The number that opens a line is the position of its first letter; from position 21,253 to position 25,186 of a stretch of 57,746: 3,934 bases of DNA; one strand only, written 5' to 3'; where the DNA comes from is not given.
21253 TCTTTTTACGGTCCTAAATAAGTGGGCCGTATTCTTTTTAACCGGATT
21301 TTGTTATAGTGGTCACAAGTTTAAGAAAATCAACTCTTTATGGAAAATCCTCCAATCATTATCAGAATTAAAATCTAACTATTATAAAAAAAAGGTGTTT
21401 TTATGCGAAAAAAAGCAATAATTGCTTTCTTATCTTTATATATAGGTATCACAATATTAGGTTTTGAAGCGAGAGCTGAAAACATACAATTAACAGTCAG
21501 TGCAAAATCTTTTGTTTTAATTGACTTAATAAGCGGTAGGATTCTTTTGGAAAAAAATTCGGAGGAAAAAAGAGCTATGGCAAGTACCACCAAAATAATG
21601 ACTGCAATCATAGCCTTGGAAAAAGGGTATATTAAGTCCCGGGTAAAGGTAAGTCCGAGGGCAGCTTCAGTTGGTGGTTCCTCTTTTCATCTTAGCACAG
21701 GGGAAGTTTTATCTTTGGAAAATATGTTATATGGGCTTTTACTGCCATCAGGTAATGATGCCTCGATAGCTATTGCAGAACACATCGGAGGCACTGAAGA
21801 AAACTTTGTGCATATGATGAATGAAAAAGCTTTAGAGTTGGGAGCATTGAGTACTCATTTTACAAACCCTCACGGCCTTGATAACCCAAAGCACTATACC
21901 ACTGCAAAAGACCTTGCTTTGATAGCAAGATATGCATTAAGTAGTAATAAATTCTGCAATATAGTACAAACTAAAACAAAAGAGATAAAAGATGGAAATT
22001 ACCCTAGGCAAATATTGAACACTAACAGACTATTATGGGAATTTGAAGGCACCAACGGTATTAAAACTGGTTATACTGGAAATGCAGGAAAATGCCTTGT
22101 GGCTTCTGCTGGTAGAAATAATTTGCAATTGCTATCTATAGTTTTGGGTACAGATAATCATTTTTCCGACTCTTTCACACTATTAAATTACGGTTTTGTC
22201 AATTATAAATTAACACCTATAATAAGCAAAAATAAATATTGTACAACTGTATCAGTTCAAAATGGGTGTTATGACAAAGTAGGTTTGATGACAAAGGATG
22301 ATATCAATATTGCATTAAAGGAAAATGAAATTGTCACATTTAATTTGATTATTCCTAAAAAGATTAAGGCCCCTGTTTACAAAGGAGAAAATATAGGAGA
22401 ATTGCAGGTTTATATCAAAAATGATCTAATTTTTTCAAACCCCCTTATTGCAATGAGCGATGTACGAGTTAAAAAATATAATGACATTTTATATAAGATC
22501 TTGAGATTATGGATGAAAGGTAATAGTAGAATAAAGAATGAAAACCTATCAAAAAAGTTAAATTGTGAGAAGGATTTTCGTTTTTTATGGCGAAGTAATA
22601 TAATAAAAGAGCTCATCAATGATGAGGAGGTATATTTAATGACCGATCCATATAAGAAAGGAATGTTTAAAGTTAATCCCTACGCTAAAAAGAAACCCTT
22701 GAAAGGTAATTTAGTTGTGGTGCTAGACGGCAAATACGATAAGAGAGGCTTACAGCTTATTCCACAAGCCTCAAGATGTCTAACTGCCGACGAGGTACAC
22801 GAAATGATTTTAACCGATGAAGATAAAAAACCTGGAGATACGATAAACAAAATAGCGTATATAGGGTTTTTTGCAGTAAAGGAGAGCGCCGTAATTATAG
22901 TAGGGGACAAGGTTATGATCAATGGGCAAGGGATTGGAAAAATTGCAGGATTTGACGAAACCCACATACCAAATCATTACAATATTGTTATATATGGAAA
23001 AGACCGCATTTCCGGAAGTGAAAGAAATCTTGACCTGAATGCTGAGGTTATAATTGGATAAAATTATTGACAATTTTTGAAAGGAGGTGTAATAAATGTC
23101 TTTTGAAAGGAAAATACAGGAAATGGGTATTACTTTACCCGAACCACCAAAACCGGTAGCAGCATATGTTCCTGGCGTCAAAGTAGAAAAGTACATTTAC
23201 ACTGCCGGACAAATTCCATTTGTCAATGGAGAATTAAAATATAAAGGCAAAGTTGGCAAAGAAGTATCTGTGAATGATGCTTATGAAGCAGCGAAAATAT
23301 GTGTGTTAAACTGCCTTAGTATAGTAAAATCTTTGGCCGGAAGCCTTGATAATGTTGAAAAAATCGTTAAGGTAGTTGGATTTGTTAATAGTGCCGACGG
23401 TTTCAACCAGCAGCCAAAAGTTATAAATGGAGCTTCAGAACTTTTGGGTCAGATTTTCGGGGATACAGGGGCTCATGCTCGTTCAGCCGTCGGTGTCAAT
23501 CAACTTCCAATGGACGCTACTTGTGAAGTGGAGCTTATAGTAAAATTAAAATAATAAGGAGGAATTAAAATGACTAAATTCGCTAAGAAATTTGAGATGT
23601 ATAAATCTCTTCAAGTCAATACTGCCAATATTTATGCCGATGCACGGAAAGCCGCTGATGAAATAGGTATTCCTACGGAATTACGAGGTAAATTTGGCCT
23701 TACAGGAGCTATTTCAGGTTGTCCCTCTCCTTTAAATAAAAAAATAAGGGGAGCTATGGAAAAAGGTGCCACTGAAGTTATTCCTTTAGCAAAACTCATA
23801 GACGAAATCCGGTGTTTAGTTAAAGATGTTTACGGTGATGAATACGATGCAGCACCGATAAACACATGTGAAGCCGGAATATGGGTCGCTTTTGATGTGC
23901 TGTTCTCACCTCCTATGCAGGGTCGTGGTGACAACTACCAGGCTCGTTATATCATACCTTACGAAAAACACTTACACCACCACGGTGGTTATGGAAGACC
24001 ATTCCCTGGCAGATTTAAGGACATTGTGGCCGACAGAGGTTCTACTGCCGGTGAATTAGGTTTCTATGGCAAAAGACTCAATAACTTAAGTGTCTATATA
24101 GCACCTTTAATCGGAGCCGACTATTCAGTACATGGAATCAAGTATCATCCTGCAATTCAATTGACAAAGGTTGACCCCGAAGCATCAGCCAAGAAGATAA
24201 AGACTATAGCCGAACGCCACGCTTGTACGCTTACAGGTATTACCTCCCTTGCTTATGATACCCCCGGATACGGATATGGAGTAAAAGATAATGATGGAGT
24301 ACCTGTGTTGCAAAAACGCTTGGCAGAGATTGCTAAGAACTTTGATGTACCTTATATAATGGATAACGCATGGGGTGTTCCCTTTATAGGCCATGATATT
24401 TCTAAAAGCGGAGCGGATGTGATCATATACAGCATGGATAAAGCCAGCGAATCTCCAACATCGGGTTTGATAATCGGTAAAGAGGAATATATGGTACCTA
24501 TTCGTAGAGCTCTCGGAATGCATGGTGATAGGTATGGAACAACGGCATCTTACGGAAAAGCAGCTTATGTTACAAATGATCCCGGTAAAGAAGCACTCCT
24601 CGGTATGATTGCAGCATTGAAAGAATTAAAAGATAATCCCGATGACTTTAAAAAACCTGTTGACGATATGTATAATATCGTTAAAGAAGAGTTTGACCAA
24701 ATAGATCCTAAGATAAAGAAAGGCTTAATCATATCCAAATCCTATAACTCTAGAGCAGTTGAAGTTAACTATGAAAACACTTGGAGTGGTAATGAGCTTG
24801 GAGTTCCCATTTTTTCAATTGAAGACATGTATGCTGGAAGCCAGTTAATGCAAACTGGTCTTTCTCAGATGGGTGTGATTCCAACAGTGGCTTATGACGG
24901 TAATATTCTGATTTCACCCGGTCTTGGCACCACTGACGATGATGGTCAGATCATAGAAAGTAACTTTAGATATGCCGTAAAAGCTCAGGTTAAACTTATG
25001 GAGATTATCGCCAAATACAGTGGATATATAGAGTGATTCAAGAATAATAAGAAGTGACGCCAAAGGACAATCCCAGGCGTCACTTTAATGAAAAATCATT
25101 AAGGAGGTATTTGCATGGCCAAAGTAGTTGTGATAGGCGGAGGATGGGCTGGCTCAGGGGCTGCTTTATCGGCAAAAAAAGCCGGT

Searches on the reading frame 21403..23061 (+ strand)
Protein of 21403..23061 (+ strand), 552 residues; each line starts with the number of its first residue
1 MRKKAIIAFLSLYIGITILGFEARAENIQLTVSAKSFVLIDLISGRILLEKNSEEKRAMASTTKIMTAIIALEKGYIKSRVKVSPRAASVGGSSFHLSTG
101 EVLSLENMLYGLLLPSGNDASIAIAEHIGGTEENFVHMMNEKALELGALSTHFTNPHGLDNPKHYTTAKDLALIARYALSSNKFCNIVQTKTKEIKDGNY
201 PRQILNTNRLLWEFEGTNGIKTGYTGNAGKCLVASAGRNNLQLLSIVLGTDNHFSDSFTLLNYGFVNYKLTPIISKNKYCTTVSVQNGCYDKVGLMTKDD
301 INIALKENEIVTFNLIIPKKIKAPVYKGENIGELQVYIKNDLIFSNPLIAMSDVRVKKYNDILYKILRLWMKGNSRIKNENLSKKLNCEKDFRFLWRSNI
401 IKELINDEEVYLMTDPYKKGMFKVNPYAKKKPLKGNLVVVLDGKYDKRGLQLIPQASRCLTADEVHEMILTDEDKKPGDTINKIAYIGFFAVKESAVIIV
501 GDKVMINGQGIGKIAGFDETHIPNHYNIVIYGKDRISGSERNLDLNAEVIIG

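Call 11: search_protein_families(library=ncbifam, proteins=[window:21403-23061:+], max_evalue=0.00001)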
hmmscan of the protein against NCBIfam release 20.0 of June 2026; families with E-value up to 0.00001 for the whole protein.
window:21403-23061:+ (552 aa): 7 families
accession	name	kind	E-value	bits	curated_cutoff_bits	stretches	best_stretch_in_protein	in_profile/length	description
NF008489.0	PRK11397.1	equivalog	1.6e-45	155.5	610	1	29-355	32-373/389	serine-type D-Ala-D-Ala carboxypeptidase DacD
NF007445.0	PRK10001.1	equivalog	1.3e-44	152.6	765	1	29-357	34-377/400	serine-type D-Ala-D-Ala carboxypeptidase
NF008059.0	PRK10793.1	equivalog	8.1e-43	146.6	694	1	32-359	44-386/403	D-alanyl-D-alanine carboxypeptidase DacA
NF038273.1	strep_PBP3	exception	9.1e-41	140.2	490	1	6-362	4-390/407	D-alanyl-D-alanine carboxypeptidase PBP3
NF008668.0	PRK11669.1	equivalog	5.9e-26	91.3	294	1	27-256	36-272/316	D-alanyl-D-alanine endopeptidase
NF038258.2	PBP4_Staph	exception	2.2e-24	86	500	1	27-277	34-315/366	penicillin-binding protein PBP4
NF000471.1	vanY_of_D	exception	6.9e-23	81.4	625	1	22-261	87-348/354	transpeptidase-like D-Ala-D-Ala carboxypeptidase VanY-D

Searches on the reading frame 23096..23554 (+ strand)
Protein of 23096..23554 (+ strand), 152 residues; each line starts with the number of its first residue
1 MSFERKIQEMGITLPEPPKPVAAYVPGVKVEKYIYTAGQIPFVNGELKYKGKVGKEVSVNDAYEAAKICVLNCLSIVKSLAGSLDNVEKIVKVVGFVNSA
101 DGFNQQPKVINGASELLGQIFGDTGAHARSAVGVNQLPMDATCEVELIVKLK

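Call 11: search_protein_families(library=ncbifam, proteins=[window:23096-23554:+], max_evalue=0.00001)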
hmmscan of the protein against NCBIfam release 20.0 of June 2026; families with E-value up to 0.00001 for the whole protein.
window:23096-23554:+ (152 aa): 2 families
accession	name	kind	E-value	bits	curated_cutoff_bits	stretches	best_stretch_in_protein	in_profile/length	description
TIGR00004.1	TIGR00004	subfamily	1e-12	48.3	106.25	1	15-149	7-123/125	Rid family detoxifying hydrolase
NF008490.0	PRK11401.1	equivalog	2.4e-06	27.5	222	1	17-148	10-124/129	enamine/imine deaminase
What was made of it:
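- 23096..23554 (+): Rid/YjgF-family imine deaminase-like protein (152 aa). TIGR00004, 48 bits, below cutoff (call 11).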

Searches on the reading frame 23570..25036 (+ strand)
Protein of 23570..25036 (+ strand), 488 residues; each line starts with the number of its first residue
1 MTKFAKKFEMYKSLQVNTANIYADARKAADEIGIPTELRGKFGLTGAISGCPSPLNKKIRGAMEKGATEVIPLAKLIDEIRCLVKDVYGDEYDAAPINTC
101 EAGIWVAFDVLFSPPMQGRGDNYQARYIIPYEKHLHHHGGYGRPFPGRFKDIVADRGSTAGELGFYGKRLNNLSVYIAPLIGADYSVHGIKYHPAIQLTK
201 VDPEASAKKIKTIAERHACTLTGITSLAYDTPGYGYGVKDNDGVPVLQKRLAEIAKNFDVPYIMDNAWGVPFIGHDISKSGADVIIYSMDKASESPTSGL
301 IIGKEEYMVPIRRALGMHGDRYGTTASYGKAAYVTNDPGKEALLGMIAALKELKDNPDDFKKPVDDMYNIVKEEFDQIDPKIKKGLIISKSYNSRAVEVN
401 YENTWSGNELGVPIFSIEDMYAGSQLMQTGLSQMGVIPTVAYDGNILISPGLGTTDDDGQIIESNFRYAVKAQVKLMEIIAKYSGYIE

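Call 3: search_protein_families(library=pfam, proteins=[window:23570-25036:+], max_evalue=0.01)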
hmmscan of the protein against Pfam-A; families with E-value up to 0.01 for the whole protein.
window:23570-25036:+ (488 aa): 0 families

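Call 4: search_protein_families(library=ncbifam, proteins=[window:23570-25036:+], max_evalue=0.01)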
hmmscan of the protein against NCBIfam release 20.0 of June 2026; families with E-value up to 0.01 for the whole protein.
window:23570-25036:+ (488 aa): 10 families
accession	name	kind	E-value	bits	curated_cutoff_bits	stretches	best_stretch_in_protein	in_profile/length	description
TIGR01437.1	selA_rel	subfamily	6.4e-13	48.3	385.3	1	251-372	171-277/363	DgaE family pyridoxal phosphate-dependent ammonia lyase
TIGR03576.1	pyridox_MJ0158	hypoth_equivalog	1.9e-07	30.5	304.45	1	249-402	158-298/346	TIGR03576 family pyridoxal phosphate-dependent enzyme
NF006810.0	PRK09331.1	subfamily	2e-07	30.1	301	1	199-378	139-309/397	Sep-tRNA:Cys-tRNA synthetase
NF047797.1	glminPNH3LysDgaE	equivalog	6.5e-07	28.6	600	1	250-354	172-260/367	D-glucosaminate-6-phosphate ammonia lyase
NF005215.0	PRK06702.1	equivalog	0.0018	17.2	709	1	241-298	158-215/432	bifunctional O-acetylhomoserine aminocarboxypropyltransferase/cysteine synthase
TIGR01326.1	OAH_OAS_sulfhy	subfamily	0.002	16.9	495.1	1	249-291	162-203/418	O-acetylhomoserine aminocarboxypropyltransferase/cysteine synthase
NF004650.0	PRK05994.1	equivalog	0.0024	16.8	667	1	248-291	167-209/427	O-acetylhomoserine aminocarboxypropyltransferase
NF006965.0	PRK09440.1-3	equivalog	0.0026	16.5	754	1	250-273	216-239/430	valine--pyruvate transaminase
NF004757.0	PRK06084.1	equivalog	0.0067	15.3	790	0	247-292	161-205/425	bifunctional O-acetylhomoserine aminocarboxypropyltransferase/cysteine synthase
TIGR00474.1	selA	equivalog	0.0084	15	267.9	0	276-314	273-311/455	L-seryl-tRNA(Sec) selenium transferase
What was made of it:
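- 23570..25036 (+): Fold-type I PLP enzyme (488 aa) with no Pfam family; the tightest partner of the mutase apart from the 77-aa subunit. Weak DgaE/SelA-like hits (call 4).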

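Call 37: search_solved_structures(query=window:23570-25036:+, max_evalue=1)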
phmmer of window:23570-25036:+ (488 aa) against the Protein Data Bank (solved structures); distinct sequences matched with E-value up to 1: 14.
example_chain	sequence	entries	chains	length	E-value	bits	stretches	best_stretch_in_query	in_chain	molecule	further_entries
8sf5_A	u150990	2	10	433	0.00031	22.9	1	245-308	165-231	O-acetylhomoserine/O-acetylserine sulfhydrylase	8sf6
8t7j_A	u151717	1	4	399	0.0057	18.7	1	241-313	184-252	Putative selenocysteine synthase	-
3if2_A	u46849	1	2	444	0.0082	18.2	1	250-274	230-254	Aminotransferase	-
7lc0_A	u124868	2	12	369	0.036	16.1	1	254-310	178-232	Putative selenocysteine synthase (L-seryl-tRNA(Ser) selenium transferase) | D-glucosaminate-6-phosphate ammonia lyase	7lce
2aeu_A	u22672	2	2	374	0.068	15.2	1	249-311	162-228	Hypothetical protein MJ0158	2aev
3hl2_A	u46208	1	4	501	0.3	13.1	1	244-303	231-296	O-phosphoseryl-tRNA(Sec) selenium transferase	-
4zdl_A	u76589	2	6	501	0.3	13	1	244-303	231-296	O-phosphoseryl-tRNA(Sec) selenium transferase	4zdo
4zdp_A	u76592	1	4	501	0.3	13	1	244-303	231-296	O-phosphoseryl-tRNA(Sec) selenium transferase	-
7l1t_A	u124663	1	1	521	0.31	13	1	244-303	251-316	O-phosphoseryl-tRNA(Sec) selenium transferase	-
7mdl_A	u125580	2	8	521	0.31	13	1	244-303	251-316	O-phosphoseryl-tRNA(Sec) selenium transferase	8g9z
2e7i_A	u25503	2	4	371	0.32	12.9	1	248-313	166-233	Sep-tRNA:Cys-tRNA synthase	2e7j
7kb0_A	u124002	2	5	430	0.5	12.3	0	249-292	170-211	O-acetyl-L-homoserine sulfhydrylase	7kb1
3bc8_A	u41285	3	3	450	0.58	12.1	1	244-303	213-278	O-phosphoseryl-tRNA(Sec) selenium transferase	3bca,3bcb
8wko_A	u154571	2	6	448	0.64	12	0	249-292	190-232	L-methionine gamma-lyase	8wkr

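Call 65: find_homologous_proteins(query=window:23570-25036:+, max_evalue=0.00001)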
Query window:23570-25036:+ (488 aa): 1201 proteins with E <= 0.00001 among 8000 candidates; the best 120 are listed.
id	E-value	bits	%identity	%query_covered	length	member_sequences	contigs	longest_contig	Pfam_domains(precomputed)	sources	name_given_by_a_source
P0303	0.0e+0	1055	100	94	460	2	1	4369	-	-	-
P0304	0.0e+0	1048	93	100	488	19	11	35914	-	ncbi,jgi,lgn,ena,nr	ncbi:MAG TPA: hypothetical protein GXZ27_11135 [Thermoanaerobacterales bacterium]|jgi:hypothetical p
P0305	0.0e+0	1035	92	100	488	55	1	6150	-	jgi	jgi:hypothetical protein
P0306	3.3e-296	1001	88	100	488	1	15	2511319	-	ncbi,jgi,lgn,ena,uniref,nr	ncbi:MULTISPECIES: hypothetical protein [Tepidanaerobacter]|uniref:hypothetical protein n=1 Tax=Tepi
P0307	1.1e-295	999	88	100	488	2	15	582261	-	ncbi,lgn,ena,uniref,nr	ncbi:hypothetical protein [Tepidanaerobacter syntrophicus]|uniref:Aminotransferase class V-fold PLP-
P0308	1.3e-295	999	88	100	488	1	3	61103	-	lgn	-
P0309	1.6e-291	985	88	100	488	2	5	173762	-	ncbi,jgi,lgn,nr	ncbi:MAG: hypothetical protein ACOX2A_10605 [Tepidanaerobacteraceae bacterium]|nr:hypothetical prote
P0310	1.5e-290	982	87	100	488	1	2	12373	-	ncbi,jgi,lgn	-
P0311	4.8e-288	974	84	100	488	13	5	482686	-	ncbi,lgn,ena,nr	ncbi:MAG TPA: hypothetical protein GXX35_07845 [Thermoanaerobacterales bacterium]|nr:hypothetical pr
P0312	9.8e-285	963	84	100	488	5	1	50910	-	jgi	jgi:hypothetical protein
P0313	5.9e-283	957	83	100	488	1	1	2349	-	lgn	-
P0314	1.6e-280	949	82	100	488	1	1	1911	-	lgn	-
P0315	3.2e-279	945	83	100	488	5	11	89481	-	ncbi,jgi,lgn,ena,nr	ncbi:MAG TPA: hypothetical protein GX534_04800 [Thermoanaerobacterales bacterium]|jgi:hypothetical p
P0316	3.5e-277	938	82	100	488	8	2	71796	-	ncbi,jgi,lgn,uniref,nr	ncbi:hypothetical protein SAMN05660826_01825 [Caldanaerovirga acetigignens]|jgi:hypothetical protein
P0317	1.4e-274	929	81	100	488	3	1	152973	-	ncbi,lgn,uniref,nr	ncbi:hypothetical protein [Thermosediminibacter litoriperuensis]|uniref:Uncharacterized protein n=1 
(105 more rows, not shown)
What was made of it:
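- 23570..25036 (+): All homologues are named 'hypothetical' (call 65).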

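Call 74: predict_structure(alignment_id=A4)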
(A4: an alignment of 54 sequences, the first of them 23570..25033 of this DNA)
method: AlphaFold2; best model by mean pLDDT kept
length: 488 residues; sequences in the alignment: 54
mean_pLDDT: 85.9   pTM: 0.88
mean pLDDT of the five models: 85.9, 85.4, 84.8, 84.8, 83.4
residues with pLDDT >= 90: 295; 70-90: 126; 50-70: 32; < 50: 35
segments of 3 or more residues with pLDDT < 50: 116-121, 155-170, 319-330
pLDDT, mean of each block of 10 residues (from residue 1): 83 96 98 95 76 82 89 88 97 92 83 58 78 79 64 48 34 82 92 90 98 95 94 94 95 97 93 91 94 89 94 70 36 72 93 94 96 98 97 94 88 90 88 92 91 88 96 98 94
secondary structure, 60 per line:
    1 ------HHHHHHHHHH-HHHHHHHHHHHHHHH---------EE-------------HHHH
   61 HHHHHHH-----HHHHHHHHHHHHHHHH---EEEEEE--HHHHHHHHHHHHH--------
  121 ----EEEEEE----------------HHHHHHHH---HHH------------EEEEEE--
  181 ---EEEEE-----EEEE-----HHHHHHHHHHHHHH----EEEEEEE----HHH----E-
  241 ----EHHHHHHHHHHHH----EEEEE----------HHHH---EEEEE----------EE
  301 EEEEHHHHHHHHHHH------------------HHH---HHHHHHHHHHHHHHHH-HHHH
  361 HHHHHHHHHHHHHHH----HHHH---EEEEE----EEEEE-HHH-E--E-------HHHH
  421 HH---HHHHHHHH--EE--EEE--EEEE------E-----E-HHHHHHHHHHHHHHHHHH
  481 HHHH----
elements in order: H7-16 H18-32 H57-67 H73-88 E92-97 H100-112 E125-130 H147-154 E173-178 E184-188 E194-197 H203-216 E221-227 H246-257 E262-266 H277-280 E284-288 E299-304 H305-315 H340-355 H357-375 H380-383 E387-391 E396-400 H417-422 H426-433 E440-442 E445-448 H463-484
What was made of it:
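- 23570..25036 (+): AF2 pLDDT 86 (call 74).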

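Call 78: fold_search(model_id=the predicted structure, library=pdb)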
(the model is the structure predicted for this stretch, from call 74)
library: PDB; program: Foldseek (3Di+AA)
matches with E <= 10: 1817; with E <= 0.001: 1136
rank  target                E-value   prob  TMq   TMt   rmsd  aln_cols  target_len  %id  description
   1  8t7j_A                4.3e-13  1.00  0.46  0.58   8.1       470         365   15  Oxygen- and PLP-dependent Cap15 holoenzyme bound with phosphate anion (released 2023-08-23)
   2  3isl_A                5.7e-13  1.00  0.50  0.60   7.7       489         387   13  Crystal structure of ureidoglycine-glyoxylate aminotransferase (pucG) from Bacillus subtilis (released 2010-09-15)
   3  3wkr_B                6.0e-13  1.00  0.53  0.68   6.8       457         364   12  Crystal structure of the SepCysS-SepCysE complex from Methanocaldococcus jannaschii (released 2014-07-16)
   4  3f0h                  7.4e-13  1.00  0.51  0.66   6.0       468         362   11  Crystal structure of Aminotransferase (RER070207000802) from Eubacterium rectale at 1.70 A resolution (released 2008-11-18)
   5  2dr1_A                7.4e-13  1.00  0.52  0.64   8.4       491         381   13  Crystal structure of the PH1308 protein from Pyrococcus horikoshii OT3 (released 2006-12-05)
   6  2dr1_B                1.2e-12  1.00  0.51  0.64   6.2       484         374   12  Crystal structure of the PH1308 protein from Pyrococcus horikoshii OT3 (released 2006-12-05)
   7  3wcn_B                1.3e-12  1.00  0.40  0.44  10.4       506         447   13  Crystal structure of the depentamerized mutant of selenocysteine synthase SelA (released 2014-01-22)
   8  5x6b_I                1.4e-12  1.00  0.50  0.64   6.9       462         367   11  Crystal structure of SepCysE-SepCysS in complex with tRNACys from Methanocaldococcus jannaschii (released 2017-12-06)
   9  3wks_A                1.6e-12  1.00  0.51  0.66   8.1       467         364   12  Crystal structure of the SepCysS-SepCysE N-terminal domain complex from (released 2014-07-30)
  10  3w1h_D                1.6e-12  1.00  0.41  0.49  11.2       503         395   12  Crystal structure of the selenocysteine synthase SelA from Aquifex aeolicus (released 2013-06-05)
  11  6mfb_A                1.8e-12  1.00  0.47  0.57   7.5       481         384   11  Crystal structure of 3-hydroxykynurenine transaminase from Aedes aegypti (released 2019-09-18)
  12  3w1i_A                1.8e-12  1.00  0.41  0.49  11.2       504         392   12  Crystal structure of the N-terminal truncated selenocysteine synthase SelA (released 2013-06-05)
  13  3wks_B                1.9e-12  1.00  0.50  0.64   6.8       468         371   12  Crystal structure of the SepCysS-SepCysE N-terminal domain complex from (released 2014-07-30)
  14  8uzw_A                2.0e-12  1.00  0.40  0.50  10.2       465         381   12  Selenocysteine synthase- SelA (released 2024-04-24)
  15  5x6b_J                2.2e-12  1.00  0.51  0.63   7.0       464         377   11  Crystal structure of SepCysE-SepCysS in complex with tRNACys from Methanocaldococcus jannaschii (released 2017-12-06)
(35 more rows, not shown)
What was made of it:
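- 23570..25036 (+): Foldseek matches Cap15, SepCysS, SelA and class-V aminotransferases at about E=1e-13 (call 78).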
